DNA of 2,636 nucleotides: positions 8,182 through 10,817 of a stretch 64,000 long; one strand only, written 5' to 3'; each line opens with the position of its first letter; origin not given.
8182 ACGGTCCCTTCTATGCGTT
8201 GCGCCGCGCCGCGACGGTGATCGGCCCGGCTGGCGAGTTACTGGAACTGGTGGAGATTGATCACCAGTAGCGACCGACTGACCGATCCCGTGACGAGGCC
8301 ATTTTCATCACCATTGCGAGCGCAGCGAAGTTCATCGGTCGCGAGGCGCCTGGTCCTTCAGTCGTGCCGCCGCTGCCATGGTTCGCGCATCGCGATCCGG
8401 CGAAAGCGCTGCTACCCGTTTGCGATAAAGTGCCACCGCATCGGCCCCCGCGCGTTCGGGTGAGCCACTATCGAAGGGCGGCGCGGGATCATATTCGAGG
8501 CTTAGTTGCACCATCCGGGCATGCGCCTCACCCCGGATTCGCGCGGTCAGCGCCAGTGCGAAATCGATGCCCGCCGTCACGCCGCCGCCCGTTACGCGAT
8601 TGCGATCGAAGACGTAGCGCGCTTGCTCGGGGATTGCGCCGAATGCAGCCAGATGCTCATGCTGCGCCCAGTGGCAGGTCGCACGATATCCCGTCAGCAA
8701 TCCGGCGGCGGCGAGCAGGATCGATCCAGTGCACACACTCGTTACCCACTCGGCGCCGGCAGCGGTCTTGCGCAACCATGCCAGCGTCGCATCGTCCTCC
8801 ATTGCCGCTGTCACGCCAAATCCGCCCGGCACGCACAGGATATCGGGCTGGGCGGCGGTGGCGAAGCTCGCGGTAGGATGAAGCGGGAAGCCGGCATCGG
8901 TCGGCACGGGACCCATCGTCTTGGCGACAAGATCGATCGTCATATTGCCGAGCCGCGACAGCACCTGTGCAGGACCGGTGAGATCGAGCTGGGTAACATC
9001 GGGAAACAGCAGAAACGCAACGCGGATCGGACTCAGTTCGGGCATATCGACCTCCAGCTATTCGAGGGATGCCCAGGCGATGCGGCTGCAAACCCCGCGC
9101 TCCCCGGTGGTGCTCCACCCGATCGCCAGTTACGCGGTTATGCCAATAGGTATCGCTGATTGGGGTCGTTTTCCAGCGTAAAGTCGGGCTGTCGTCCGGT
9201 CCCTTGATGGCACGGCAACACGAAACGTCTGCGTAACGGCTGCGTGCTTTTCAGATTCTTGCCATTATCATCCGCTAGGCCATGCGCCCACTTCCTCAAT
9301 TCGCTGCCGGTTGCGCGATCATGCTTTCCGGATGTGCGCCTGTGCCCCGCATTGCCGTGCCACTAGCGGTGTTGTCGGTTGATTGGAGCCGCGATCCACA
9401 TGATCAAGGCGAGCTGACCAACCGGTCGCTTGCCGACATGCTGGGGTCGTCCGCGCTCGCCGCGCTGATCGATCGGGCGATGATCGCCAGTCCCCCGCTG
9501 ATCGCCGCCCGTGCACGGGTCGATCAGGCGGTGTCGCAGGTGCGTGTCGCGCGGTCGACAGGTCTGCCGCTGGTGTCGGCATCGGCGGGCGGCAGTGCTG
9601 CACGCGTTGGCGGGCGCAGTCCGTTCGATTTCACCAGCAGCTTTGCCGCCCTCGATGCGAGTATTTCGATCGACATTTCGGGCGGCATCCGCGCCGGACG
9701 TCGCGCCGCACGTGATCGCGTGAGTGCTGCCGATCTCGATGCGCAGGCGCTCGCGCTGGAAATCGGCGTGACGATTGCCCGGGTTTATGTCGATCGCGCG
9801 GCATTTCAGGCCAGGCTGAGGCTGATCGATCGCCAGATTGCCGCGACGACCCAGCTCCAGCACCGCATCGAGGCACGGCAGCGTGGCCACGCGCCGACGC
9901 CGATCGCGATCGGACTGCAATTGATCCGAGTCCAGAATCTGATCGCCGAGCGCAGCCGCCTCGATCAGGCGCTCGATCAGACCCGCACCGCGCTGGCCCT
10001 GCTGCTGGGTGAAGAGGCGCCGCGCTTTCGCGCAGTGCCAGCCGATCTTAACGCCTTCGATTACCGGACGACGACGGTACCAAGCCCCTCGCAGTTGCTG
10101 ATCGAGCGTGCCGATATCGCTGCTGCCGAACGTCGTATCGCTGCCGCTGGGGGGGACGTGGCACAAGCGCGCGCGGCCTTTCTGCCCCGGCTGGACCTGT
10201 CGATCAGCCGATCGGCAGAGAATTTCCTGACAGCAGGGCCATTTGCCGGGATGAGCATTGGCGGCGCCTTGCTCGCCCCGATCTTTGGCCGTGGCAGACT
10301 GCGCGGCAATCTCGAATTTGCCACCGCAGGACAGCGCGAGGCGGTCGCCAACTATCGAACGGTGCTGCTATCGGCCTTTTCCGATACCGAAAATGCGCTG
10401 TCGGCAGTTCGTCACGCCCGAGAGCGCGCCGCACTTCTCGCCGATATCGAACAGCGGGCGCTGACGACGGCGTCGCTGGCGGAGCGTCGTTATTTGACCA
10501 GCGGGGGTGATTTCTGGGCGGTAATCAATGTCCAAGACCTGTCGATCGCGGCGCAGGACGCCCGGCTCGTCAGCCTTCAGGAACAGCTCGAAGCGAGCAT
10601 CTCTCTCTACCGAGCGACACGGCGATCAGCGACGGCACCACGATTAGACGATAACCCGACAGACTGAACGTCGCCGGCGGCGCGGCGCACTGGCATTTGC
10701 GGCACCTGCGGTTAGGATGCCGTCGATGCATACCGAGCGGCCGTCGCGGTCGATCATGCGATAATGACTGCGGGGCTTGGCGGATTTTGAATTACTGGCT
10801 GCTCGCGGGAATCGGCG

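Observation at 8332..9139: ZMP/ZTP riboswitch upstream of an isonitrile-hydratase-like DJ-1/PfpI gene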

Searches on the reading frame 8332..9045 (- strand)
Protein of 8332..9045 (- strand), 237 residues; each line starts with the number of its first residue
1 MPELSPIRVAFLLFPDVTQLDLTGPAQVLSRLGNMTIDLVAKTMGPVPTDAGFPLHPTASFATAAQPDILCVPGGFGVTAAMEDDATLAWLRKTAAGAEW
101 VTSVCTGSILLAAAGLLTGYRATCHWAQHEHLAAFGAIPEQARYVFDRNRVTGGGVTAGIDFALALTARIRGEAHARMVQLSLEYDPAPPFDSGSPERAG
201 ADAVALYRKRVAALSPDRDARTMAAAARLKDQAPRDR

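Call 4: search_protein_families(library=pfam, proteins=[window:8332-9045:-])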
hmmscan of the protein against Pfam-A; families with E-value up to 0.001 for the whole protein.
window:8332-9045:- (237 aa): 1 family
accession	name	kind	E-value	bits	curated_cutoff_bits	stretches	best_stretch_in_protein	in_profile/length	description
PF01965.30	DJ-1_PfpI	-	7.9e-27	94.5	26.6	1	8-167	2-163/165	DJ-1/PfpI family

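Call 5: search_protein_families(library=ncbifam, proteins=[window:8332-9045:-])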
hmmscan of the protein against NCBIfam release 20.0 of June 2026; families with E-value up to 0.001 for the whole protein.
window:8332-9045:- (237 aa): 5 families
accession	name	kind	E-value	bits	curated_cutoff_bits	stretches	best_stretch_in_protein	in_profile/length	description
NF052371.1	TransRegGbdRPseu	equivalog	1.1e-19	70.8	480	1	8-175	18-192/365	choline metabolism transcriptional regulator GbdR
NF006902.0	PRK09393.1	equivalog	1.5e-15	57.2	425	1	40-180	50-192/327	transcriptional regulator FtrA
TIGR01383.1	not_thiJ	equivalog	1.7e-12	47.4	131.25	1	23-179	16-177/180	DJ-1 family glyoxalase III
TIGR01382.1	PfpI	subfamily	3.8e-09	36.3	139.05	1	11-152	4-150/169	DJ-1/PfpI/YhbO family deglycase/protease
NF040823.1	deglyc_PfpI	equivalog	0.00028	20.8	330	1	66-151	61-146/166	deglycase PfpI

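Call 14: search_solved_structures(query=window:8332-9045:-, show_alignments=2, max_evalue=0.00001)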
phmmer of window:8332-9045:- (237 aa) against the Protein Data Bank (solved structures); distinct sequences matched with E-value up to 0.00001: 16.
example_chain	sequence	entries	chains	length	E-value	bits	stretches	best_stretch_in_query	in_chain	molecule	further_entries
3non_A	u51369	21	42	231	2.6e-67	229.9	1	7-229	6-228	Isocyanide hydratase | Isonitrile hydratase InhA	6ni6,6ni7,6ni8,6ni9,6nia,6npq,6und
3nor_A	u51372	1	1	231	8.5e-67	228.2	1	7-229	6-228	ThiJ/PfpI family protein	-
3nov_A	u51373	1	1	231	8.5e-67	228.2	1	7-229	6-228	ThiJ/PfpI family protein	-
9mxp_A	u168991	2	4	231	1.1e-66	227.9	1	7-229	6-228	Cyclohexyl-isocyanide hydratase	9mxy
6ni5_A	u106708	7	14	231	2.1e-66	227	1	7-229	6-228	Isonitrile hydratase InhA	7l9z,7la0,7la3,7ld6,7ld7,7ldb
6ni4_A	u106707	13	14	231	3.4e-66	226.3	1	7-229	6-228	Isonitrile hydratase InhA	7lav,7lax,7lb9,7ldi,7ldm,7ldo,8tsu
3noo_A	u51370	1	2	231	6.8e-66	225.3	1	7-229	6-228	ThiJ/PfpI family protein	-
3noq_A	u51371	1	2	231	7.2e-66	225.2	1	7-229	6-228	ThiJ/PfpI family protein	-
3ewn_A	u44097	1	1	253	1.1e-54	188.5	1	4-217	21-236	ThiJ/PfpI family protein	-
3mgk_A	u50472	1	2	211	3.8e-17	65.8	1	7-185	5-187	Intracellular protease/amidase related enzyme (ThiJ family)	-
4e08_A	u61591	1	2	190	1.2e-07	34.8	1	12-178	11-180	DJ-1 beta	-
4ofw_A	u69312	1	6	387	3.1e-07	33.4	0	63-158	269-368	Protein DJ-1 homolog D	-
3uk7_A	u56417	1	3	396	3.5e-07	33.2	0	63-157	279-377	Class I glutamine amidotransferase-like domain-containing protein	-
3bhn_A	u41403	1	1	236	7.3e-07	32.2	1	8-172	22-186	ThiJ/PfpI domain protein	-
3ot1_A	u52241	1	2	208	8.6e-07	31.9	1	59-180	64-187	4-methyl-5(B-hydroxyethyl)-thiazole monophosphate biosynthesis enzyme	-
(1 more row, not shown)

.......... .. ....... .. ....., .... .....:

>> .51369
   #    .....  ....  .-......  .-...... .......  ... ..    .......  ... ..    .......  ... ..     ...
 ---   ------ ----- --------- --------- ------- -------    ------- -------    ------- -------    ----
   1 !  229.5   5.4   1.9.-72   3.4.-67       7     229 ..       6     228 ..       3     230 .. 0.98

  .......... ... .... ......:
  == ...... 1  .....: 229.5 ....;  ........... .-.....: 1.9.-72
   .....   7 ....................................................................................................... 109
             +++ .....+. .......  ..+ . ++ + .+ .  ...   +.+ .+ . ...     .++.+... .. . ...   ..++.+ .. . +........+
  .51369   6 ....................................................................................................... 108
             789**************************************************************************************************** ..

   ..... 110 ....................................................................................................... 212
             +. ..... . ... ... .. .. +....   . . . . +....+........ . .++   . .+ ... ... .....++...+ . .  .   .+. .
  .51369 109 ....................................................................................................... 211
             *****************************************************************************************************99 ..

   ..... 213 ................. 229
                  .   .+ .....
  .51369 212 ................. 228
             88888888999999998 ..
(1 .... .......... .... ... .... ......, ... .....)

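Call 23: find_related_loci(query=window:8332-9045:-, collection=genome_contigs, flank=2500)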
Query window:8332-9045:- (237 aa) in genome_contigs; peptide patterns used: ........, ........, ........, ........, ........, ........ (x = any residue, [..] = any of these).
250 stretches matched a pattern; 138 encode a relative of the query (tblastn E <= 1e-3); the best 80 are kept; 80 distinct loci.
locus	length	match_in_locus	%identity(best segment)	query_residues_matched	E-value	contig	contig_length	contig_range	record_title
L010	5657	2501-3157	90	1-219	1e-130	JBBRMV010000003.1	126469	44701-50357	MAG: Sphingomonadales bacterium isolate La1_metabat2.072 LA1C_B2.072_k141_90537L_126469_cov_15.5554, whole genome shotgu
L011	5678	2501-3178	79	1-226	6e-108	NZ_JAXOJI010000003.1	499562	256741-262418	Sphingomonas sp. PB4P5 Y678_3, whole genome shotgun sequence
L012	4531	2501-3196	72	1-232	6e-107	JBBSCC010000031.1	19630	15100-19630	MAG: Sphingomonadales bacterium isolate La6_metabat2.245 La6_metabat2.245_K_304335_L_19630_cov_138.0000, whole genome sh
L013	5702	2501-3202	71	1-234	3e-105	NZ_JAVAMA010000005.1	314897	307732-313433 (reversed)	Sphingomonas sp. DG1-23 NODE_5_length_314897_cov_44.685633, whole genome shotgun sequence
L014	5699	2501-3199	71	1-233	4e-105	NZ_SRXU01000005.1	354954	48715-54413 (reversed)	Sphingomonas naasensis strain KIS18-15 NODE_5_length_354954_cov_52.291540, whole genome shotgun sequence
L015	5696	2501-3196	73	1-232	5e-105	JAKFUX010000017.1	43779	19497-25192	MAG: Sphingomonas sp. isolate D1_Bin_44 D1_0000707, whole genome shotgun sequence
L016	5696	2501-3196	72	1-232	6e-105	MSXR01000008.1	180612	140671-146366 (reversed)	MAG: Proteobacteria bacterium ST_bin14 103, whole genome shotgun sequence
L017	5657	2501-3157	77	1-219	8e-105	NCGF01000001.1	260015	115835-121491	MAG: Sphingomonas sp. 28-66-16 04302015_28_scaffold_7, whole genome shotgun sequence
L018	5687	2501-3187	76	1-229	3e-103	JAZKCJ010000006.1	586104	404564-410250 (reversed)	MAG: Pseudomonadota bacterium isolate ADI_H3L2_122-bin030_1 ADIH3L2_B030_1_000000000006, whole genome shotgun sequence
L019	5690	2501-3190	70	1-230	4e-102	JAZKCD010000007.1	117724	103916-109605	MAG: Pseudomonadota bacterium isolate ADI_H3L2_122-bin017 ADIH3L2_B017_0_000000000007, whole genome shotgun sequence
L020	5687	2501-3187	72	1-229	2e-101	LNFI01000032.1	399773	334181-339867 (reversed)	MAG: Sphingomonadales bacterium Ga0077557 Ga0077557_130.1, whole genome shotgun sequence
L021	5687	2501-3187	71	1-229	4e-101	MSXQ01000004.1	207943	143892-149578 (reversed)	MAG: Proteobacteria bacterium ST_bin13 49, whole genome shotgun sequence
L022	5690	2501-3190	70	1-230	1e-100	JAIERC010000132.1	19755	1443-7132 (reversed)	MAG: Sphingomonas sp. isolate co.spades.METABAT.1kb_062 c_000000436989, whole genome shotgun sequence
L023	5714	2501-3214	69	1-237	7e-100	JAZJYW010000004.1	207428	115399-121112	MAG: Pseudomonadota bacterium isolate ADI_H1L3_4_122_18_3-bin023_1 ADIH1L34_B023_1_000000000004, whole genome shotgun se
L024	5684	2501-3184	68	2-229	3e-99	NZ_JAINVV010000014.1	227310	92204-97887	Sphingomonas colocasiae strain JCM 31229 Scaffold9_1, whole genome shotgun sequence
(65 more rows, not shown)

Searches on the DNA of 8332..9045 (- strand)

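Call 25: search_rna_families(sources=[L011, L024, L025, L027, L028, L029, L031, L032, L033, L034, L035, L043, L045, L046, L047, L049, L050, L055, L079, L082], threshold=gathering)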
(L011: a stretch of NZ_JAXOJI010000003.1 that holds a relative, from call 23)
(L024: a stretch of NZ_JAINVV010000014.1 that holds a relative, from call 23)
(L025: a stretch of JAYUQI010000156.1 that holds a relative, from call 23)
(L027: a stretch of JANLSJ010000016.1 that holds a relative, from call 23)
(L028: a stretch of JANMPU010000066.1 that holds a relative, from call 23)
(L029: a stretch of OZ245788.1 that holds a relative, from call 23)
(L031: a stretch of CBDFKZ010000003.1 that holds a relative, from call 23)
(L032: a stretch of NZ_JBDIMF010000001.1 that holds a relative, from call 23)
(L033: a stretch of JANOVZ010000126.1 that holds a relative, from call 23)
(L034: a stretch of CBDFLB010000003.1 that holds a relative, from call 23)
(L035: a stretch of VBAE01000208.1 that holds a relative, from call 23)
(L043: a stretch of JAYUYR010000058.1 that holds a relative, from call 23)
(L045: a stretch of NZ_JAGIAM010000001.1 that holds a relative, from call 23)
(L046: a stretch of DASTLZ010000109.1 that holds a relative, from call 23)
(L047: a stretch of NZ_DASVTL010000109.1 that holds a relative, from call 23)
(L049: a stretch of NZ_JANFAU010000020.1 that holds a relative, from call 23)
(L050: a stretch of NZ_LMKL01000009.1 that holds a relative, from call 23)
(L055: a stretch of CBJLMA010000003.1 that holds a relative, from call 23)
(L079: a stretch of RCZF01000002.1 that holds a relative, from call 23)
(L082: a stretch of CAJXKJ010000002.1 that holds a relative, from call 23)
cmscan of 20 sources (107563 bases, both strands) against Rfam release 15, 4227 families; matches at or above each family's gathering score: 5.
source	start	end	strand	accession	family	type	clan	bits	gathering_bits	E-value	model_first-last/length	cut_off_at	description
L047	518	596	+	RF01750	ZMP-ZTP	Cis-reg; riboswitch;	-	63.9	39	8.2e-08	1-86/86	no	ZMP/ZTP riboswitch aptamer (pfl RNA motif)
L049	2397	2478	+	RF01750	ZMP-ZTP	Cis-reg; riboswitch;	-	58.2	39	1.2e-06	1-86/86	no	ZMP/ZTP riboswitch aptamer (pfl RNA motif)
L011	2401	2480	+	RF01750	ZMP-ZTP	Cis-reg; riboswitch;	-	57.9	39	1.4e-06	1-86/86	no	ZMP/ZTP riboswitch aptamer (pfl RNA motif)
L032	2400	2480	+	RF01750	ZMP-ZTP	Cis-reg; riboswitch;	-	56.5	39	2.7e-06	1-86/86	no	ZMP/ZTP riboswitch aptamer (pfl RNA motif)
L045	2401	2482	+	RF01750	ZMP-ZTP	Cis-reg; riboswitch;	-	54.6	39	6.9e-06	1-86/86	no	ZMP/ZTP riboswitch aptamer (pfl RNA motif)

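Call 26: search_rna_families(sources=[L054, L056, L061, L062, L064, L068, L073, L076, L080, L081, L083, L084, L085, L086, L087, L088, L089, L063, L071, L075], threshold=gathering)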
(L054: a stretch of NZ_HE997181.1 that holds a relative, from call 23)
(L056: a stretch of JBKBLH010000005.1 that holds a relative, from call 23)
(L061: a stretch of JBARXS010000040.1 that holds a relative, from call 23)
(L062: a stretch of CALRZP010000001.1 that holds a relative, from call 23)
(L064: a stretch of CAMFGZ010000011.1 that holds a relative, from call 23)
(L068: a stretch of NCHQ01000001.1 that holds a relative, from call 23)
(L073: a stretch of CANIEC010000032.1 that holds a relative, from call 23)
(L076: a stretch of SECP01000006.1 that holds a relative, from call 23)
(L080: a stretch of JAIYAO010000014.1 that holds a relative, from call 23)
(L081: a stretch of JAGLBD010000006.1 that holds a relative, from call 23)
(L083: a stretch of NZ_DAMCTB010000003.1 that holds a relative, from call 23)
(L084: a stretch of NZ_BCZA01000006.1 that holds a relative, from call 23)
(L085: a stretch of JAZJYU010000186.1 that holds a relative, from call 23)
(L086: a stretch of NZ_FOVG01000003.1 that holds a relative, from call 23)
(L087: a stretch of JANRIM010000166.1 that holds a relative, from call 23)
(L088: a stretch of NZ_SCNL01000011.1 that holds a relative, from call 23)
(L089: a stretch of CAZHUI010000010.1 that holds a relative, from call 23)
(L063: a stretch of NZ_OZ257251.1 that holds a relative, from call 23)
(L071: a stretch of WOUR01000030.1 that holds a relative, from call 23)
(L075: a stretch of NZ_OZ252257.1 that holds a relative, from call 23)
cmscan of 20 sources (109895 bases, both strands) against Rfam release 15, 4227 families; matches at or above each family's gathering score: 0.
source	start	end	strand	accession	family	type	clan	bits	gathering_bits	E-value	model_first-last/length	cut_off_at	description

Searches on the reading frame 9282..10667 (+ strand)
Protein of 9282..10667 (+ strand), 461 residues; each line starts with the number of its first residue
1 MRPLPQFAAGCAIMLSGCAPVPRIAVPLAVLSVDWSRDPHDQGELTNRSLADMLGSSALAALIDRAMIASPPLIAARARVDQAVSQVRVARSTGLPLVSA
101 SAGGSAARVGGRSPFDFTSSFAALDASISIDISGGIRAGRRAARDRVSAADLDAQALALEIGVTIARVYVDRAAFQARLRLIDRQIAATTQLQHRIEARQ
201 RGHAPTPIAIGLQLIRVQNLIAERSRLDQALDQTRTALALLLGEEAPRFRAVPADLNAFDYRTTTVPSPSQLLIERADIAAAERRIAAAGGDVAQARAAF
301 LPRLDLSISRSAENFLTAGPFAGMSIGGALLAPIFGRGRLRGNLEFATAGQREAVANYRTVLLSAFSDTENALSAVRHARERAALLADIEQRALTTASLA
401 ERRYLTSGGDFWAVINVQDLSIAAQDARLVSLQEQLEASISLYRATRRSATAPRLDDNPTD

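Call 4: search_protein_families(library=pfam, proteins=[window:9282-10667:+])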
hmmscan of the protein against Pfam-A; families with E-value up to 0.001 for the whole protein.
window:9282-10667:+ (461 aa): 1 family
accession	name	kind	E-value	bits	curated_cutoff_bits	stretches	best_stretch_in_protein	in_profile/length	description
PF02321.23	OEP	-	4.6e-24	85.7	22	2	60-241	2-182/187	Outer membrane efflux protein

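Call 5: search_protein_families(library=ncbifam, proteins=[window:9282-10667:+])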
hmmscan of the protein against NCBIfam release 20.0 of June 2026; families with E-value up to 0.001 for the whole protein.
window:9282-10667:+ (461 aa): 8 families
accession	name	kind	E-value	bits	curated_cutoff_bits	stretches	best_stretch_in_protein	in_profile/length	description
TIGR01845.1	outer_NodT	subfamily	1.3e-57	195.7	210.05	1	12-445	4-456/460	efflux transporter outer membrane subunit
NF033143.1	efflux_OM_AdeK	equivalog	1.7e-23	83.2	900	1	45-445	50-457/480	multidrug efflux RND transporter AdeIJK outer membrane channel subunit AdeK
NF033142.1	efflux_OM_AdeC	exception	1.1e-21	77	975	1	44-445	49-457/465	multidrug efflux RND transporter AdeABC outer membrane channel subunit AdeC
NF007347.1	PRK09837.1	subfamily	2.7e-17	62.8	598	1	54-379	59-387/461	Cu(I)/Ag(I) efflux RND transporter outer membrane protein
NF007390.0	PRK09915.1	equivalog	6.1e-12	45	597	1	53-405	63-434/488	MdtP family multidrug efflux transporter outer membrane subunit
TIGR01844.1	type_I_sec_TolC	subfamily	1.9e-11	43.6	225.15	1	59-389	5-340/414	TolC family outer membrane protein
NF008524.1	PRK11459.1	equivalog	4.5e-11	42.2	650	1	12-406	16-432/478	multidrug resistance outer membrane protein MdtQ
NF045679.1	DiMtlExpIhpA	equivalog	1e-07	31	650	1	58-259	32-230/424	divalent metal ion exporter subunit IhpA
